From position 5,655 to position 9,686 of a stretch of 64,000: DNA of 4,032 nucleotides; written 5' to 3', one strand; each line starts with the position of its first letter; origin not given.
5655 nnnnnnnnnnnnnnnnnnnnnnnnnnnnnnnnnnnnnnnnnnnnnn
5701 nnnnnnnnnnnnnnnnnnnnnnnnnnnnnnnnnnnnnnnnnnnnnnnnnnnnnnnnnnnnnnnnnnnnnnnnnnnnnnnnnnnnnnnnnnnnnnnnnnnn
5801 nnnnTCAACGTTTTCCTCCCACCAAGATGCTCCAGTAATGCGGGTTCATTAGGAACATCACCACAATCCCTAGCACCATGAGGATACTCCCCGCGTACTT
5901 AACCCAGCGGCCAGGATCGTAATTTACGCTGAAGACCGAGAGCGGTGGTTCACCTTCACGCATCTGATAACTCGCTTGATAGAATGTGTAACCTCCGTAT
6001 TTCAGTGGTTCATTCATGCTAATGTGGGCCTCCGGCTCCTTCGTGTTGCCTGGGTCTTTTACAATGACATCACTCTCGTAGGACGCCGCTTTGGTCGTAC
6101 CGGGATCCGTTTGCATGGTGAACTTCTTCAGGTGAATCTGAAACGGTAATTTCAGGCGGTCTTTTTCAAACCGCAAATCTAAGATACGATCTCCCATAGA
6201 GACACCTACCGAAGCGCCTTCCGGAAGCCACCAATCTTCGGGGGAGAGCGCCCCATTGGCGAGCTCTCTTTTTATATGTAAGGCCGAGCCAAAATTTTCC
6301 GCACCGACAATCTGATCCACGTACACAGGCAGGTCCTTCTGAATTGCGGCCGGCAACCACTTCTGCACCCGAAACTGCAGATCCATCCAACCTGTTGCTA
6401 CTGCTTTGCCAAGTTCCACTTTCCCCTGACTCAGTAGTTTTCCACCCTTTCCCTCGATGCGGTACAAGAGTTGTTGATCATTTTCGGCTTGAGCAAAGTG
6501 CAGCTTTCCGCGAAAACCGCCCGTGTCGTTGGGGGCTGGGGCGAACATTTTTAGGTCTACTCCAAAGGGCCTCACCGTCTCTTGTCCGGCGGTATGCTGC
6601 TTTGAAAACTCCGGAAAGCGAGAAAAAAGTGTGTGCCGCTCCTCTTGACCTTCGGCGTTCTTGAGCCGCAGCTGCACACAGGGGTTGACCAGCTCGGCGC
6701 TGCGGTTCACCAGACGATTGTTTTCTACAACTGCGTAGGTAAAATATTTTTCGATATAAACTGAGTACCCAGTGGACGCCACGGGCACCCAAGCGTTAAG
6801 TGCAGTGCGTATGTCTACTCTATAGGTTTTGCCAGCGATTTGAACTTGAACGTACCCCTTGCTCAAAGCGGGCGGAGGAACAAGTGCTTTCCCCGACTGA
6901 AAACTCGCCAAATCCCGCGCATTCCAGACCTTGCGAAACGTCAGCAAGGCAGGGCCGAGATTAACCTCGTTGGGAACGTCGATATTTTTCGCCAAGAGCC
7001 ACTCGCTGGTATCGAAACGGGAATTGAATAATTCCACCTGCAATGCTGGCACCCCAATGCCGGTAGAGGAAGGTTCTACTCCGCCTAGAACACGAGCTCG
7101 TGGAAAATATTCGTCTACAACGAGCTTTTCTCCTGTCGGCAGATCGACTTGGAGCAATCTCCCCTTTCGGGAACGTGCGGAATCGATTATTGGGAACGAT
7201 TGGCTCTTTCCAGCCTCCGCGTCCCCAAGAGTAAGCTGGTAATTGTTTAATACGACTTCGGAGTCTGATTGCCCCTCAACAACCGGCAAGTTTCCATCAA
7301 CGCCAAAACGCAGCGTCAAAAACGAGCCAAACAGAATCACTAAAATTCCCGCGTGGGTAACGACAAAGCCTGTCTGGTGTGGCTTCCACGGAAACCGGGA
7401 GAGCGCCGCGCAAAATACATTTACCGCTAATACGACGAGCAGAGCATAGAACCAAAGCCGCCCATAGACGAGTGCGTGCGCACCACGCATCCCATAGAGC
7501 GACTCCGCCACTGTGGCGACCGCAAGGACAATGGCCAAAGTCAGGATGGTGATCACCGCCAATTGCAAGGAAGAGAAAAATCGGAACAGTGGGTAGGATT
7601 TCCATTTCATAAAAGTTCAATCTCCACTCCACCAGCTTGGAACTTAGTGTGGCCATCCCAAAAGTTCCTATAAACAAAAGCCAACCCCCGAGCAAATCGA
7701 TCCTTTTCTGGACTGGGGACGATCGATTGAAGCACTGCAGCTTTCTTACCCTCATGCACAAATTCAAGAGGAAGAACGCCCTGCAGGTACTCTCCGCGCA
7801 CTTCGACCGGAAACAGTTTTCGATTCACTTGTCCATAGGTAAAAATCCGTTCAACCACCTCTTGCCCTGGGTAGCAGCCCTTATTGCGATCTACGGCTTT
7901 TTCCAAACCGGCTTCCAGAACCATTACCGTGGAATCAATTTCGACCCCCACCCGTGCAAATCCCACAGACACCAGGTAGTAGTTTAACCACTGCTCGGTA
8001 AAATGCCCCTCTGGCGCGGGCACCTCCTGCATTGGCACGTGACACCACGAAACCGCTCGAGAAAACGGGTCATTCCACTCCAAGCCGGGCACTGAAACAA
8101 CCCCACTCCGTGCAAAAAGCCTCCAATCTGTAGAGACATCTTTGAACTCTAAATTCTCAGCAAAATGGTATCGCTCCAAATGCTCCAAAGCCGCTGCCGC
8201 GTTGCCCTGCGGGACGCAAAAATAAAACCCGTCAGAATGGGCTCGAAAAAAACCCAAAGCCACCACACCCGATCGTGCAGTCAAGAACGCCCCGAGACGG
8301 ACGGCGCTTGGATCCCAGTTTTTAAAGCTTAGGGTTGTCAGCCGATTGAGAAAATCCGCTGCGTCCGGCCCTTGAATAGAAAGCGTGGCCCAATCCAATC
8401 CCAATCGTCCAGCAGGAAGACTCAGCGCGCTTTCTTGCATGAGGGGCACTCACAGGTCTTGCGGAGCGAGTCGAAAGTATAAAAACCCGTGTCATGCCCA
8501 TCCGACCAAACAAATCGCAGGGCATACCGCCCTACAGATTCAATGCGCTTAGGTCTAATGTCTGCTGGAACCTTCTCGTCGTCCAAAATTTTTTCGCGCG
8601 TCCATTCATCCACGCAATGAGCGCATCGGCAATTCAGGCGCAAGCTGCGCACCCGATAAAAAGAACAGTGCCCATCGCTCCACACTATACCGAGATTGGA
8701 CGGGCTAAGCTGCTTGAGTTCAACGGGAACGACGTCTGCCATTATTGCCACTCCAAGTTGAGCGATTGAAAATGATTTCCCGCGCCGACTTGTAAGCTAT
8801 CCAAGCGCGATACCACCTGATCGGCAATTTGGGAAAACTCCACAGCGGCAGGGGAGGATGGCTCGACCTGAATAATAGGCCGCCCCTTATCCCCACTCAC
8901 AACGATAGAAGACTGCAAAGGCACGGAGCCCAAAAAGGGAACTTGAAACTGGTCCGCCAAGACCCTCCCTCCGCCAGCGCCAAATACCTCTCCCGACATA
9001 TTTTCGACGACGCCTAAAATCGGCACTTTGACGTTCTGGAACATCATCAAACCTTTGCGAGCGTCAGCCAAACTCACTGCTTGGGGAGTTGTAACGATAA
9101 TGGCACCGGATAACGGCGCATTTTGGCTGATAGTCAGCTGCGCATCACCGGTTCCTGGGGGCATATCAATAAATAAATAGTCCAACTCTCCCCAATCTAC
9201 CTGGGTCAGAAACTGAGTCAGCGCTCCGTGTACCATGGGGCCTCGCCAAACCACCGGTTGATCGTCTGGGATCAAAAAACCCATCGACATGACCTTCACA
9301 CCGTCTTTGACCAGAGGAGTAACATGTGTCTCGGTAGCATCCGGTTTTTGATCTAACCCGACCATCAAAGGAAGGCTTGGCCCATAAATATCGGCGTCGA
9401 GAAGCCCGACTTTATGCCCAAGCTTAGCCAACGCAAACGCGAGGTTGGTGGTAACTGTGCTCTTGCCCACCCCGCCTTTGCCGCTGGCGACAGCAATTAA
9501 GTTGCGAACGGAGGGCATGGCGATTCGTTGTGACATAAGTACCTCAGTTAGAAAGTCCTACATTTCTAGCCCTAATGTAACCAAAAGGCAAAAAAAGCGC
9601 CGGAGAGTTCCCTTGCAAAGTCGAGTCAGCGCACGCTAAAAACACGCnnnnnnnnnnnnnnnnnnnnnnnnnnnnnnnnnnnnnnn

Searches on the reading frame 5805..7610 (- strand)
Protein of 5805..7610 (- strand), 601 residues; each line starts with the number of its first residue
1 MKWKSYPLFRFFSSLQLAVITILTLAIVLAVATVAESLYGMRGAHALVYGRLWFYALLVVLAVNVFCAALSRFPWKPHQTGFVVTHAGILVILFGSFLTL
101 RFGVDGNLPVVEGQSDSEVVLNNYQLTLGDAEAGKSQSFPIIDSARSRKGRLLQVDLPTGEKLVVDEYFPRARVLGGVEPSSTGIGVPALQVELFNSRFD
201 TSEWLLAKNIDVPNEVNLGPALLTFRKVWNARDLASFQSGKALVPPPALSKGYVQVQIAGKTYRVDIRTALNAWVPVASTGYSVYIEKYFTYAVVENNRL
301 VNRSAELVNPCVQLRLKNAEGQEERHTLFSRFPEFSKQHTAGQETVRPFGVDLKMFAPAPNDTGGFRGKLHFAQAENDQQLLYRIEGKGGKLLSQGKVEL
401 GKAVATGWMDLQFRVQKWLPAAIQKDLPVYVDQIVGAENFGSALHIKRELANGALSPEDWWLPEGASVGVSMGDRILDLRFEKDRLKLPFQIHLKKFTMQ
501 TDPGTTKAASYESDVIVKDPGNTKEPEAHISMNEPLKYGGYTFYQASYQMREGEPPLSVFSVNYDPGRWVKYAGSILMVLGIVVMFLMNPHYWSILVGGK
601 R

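Call 67: search_protein_families(library=pfam, proteins=[window:5805-7610:-], max_evalue=0.00001)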
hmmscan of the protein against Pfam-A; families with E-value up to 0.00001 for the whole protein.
window:5805-7610:- (601 aa): 1 family
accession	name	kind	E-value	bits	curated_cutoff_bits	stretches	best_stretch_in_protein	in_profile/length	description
PF05140.19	ResB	-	7.2e-29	101.4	24.6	1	460-551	180-268/486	ResB-like family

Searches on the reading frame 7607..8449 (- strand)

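Call 67: search_protein_families(library=pfam, proteins=[window:7607-8449:-], max_evalue=0.00001)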
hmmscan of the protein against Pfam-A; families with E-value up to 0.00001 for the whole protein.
window:7607-8449:- (280 aa): 1 family
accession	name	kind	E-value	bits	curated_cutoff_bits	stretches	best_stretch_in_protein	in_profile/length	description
PF01571.26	GCV_T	-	8.2e-09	35.5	25.6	1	23-116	51-145/255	Aminomethyltransferase folate-binding domain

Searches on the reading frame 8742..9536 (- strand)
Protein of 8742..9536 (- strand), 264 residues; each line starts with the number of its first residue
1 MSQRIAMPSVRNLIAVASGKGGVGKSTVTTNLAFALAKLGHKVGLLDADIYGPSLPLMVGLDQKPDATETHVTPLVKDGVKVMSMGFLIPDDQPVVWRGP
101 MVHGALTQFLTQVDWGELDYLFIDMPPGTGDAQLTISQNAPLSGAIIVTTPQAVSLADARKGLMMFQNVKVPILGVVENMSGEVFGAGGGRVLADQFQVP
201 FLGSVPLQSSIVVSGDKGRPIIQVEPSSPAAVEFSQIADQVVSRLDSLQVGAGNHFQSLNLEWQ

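Call 67: search_protein_families(library=pfam, proteins=[window:8742-9536:-], max_evalue=0.00001)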
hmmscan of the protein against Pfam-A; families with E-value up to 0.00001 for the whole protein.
window:8742-9536:- (264 aa): 6 families
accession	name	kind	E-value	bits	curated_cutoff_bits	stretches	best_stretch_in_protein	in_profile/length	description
PF10609.15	ParA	-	6.7e-94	314.3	27.1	1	10-241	2-245/246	NUBPL iron-transfer P-loop NTPase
PF01656.29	CbiA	-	1.6e-15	57.6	25.4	1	14-220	1-124/125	CobQ/CobB/MinD/ParA nucleotide binding domain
PF13614.12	AAA_31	-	7.7e-11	42.7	27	1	13-51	3-41/177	AAA domain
PF00142.24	Fer4_NifH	-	5.9e-09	36.2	25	0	18-49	6-37/271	4Fe-4S iron sulfur cluster binding proteins, NifH/frxC family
PF09140.17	MipZ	-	5.8e-06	26.2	20.7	1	13-50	2-39/262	ATPase MipZ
PF02374.21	ArsA_ATPase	-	6.2e-06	26.1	24.3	0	16-49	5-38/305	Anion-transporting ATPase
